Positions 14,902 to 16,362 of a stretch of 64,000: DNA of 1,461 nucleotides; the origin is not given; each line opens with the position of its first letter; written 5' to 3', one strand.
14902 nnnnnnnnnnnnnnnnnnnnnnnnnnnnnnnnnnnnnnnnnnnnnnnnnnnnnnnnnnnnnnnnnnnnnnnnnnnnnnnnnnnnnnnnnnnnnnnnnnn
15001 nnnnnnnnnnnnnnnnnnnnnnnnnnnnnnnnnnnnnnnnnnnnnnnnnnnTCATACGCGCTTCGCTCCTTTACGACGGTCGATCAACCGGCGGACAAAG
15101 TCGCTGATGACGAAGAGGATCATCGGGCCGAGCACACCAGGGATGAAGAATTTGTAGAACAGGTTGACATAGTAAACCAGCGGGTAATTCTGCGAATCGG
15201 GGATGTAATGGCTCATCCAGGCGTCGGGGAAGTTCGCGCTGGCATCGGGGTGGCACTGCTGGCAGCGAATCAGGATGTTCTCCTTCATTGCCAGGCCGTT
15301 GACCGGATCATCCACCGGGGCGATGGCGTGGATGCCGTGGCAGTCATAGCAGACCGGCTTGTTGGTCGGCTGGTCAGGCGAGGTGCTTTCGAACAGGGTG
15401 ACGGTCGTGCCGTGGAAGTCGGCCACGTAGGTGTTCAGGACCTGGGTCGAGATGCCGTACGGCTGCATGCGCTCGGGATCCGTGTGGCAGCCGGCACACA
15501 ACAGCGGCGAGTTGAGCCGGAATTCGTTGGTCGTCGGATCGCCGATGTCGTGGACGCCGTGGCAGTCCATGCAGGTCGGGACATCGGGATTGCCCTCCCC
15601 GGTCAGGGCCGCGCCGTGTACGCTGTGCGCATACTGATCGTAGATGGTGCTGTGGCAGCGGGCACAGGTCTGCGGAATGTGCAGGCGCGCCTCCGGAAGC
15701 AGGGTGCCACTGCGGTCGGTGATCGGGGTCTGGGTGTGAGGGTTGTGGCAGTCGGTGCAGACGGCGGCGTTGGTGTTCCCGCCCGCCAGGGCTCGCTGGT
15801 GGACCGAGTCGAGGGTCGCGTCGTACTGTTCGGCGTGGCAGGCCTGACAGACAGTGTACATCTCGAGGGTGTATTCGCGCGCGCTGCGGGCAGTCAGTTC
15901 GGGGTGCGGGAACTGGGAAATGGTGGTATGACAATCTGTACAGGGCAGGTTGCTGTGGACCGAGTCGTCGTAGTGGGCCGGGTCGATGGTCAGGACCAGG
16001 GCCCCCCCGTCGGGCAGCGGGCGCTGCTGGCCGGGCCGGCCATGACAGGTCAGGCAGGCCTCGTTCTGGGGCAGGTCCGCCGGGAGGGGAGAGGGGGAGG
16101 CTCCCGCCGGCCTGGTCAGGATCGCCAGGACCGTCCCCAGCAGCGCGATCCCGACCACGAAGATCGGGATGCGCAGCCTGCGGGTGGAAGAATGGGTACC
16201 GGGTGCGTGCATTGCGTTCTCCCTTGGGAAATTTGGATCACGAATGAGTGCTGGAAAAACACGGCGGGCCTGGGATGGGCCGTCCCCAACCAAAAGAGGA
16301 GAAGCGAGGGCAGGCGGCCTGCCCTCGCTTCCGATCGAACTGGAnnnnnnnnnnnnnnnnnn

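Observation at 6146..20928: Multihaem-cytochrome respiratory island bracketed by two paralogous two-component systems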

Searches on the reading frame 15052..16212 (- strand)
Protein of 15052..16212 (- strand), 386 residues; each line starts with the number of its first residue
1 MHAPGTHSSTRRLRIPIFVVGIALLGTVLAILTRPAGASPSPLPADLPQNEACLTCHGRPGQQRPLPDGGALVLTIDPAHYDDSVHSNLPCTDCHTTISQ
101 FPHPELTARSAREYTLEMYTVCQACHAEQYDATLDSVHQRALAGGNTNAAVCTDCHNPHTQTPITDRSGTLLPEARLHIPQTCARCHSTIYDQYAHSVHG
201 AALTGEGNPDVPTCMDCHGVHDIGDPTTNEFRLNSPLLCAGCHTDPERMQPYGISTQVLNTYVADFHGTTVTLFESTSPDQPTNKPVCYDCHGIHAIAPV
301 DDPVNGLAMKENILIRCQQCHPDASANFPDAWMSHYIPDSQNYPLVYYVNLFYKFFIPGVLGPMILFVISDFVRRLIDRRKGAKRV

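Call 7: search_protein_families(library=pfam, proteins=[window:15052-16212:-], max_evalue=0.01)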
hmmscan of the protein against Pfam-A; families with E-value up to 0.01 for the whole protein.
window:15052-16212:- (386 aa): 6 families
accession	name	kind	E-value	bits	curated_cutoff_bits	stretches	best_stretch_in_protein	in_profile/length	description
PF14522.11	Cytochrome_C7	-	4.8e-14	52.4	24.8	1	87-157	12-67/67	Cytochrome c7 and related cytochrome c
PF09699.15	Paired_CXXCH_1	-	2.7e-11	43.4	20.6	0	213-245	8-38/41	Doubled CXXCH motif (Paired_CXXCH_1)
PF14537.11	Cytochrom_c3_2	-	8.3e-11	42.7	25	2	180-244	26-79/79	Cytochrome c3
PF22113.1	Mtrc-MtrF_II-IV_dom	-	4.4e-08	33.3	30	1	213-325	8-131/176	Outer membrane cytochrome MtrC/MtrF-like, domains II/IV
PF02085.21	Cytochrom_CIII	-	7.8e-06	26.6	22.9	1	74-162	16-88/101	Class III cytochrome C family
PF03264.19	Cytochrom_NNT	-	0.0075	16.5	24.1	0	120-163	37-79/174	NapC/NirT cytochrome c family, N-terminal region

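Call 8: search_protein_families(library=ncbifam, proteins=[window:15052-16212:-], max_evalue=0.01)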
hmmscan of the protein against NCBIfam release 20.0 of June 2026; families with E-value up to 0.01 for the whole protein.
window:15052-16212:- (386 aa): 9 families
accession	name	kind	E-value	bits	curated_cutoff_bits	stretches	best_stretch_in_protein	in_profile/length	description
TIGR03508.1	decahem_SO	subfamily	1.1e-14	54.6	192.2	3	120-292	3-174/258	DmsE family decaheme c-type cytochrome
NF041028.1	decahem_GSU2203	exception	3.3e-09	36.4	325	2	121-327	38-213/317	GSU2203 family decaheme c-type cytochrome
NF008659.0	PRK11659.1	equivalog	1.6e-08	34.5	184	0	119-248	46-172/188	cytochrome c nitrite reductase pentaheme subunit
TIGR01905.1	paired_CXXCH_1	subfamily_domain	2.5e-05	24.1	25.2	0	213-245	8-38/41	doubled CXXCH domain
TIGR03153.1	cytochr_NrfH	equivalog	6e-05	23.1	134.2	0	110-160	19-63/138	cytochrome c nitrite reductase small subunit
TIGR03146.1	cyt_nit_nrfB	equivalog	0.00043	20.6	166.6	0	181-323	12-143/145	cytochrome c nitrite reductase pentaheme subunit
NF045713.1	CxxCH_16_HmcA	equivalog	0.0005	18.8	400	0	192-296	155-256/541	sulfate respiration complex hexadecaheme cytochrome HmcA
TIGR02161.1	napC_nirT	subfamily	0.0067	16.3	310.6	1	120-163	46-89/185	periplasmic nitrate (or nitrite) reductase c-type cytochrome, NapC/NirT family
NF040886.1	cyt_C_like_Sec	equivalog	0.0098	14.5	250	1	120-161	46-87/423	multiheme c-type cytochrome (seleno)protein ExtKL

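Call 13: search_solved_structures(query=window:15052-16212:-, max_evalue=1)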
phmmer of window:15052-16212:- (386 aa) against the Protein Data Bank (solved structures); distinct sequences matched with E-value up to 1: 11.
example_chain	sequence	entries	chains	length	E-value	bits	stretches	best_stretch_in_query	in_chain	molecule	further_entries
28pb_A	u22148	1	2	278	6.7e-05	25.3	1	51-218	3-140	Cytochrome c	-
2ozy_A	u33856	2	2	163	0.017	17.4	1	149-218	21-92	Cytochrome c-type protein nrfB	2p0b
9wt8_A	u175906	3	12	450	0.022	17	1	167-245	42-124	Cytochrome c,Multiheme cytochrome c selenoprotein (MccSep)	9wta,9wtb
9wt9_A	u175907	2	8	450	0.022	17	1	167-245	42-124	Cytochrome c,Multiheme cytochrome c selenoprotein mutant (MccSep U325A) | Cytochrome c,Multiheme cytochrome c selenoprotein (MccSep)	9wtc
1qdb_A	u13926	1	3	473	0.036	16.3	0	150-192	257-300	CYTOCHROME C NITRITE REDUCTASE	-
1fs7_A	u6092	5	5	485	0.099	14.9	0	48-99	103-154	CYTOCHROME C NITRITE REDUCTASE | Cytochrome c-552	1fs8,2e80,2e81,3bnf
1fs9_A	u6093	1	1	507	0.11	14.7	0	48-99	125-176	CYTOCHROME C NITRITE REDUCTASE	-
6qyc_A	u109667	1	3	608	0.13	14.5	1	51-158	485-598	Decaheme c-type cytochrome, OmcA/MtrC family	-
3bng_A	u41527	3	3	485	0.13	14.5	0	149-188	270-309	Cytochrome c-552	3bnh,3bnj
6r2q_C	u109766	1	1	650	0.16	14.2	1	51-158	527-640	Decaheme c-type cytochrome, OmcA/MtrC family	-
6v0a_A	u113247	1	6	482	0.62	12.2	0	213-286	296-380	Nitrite reductase (cytochrome; ammonia-forming)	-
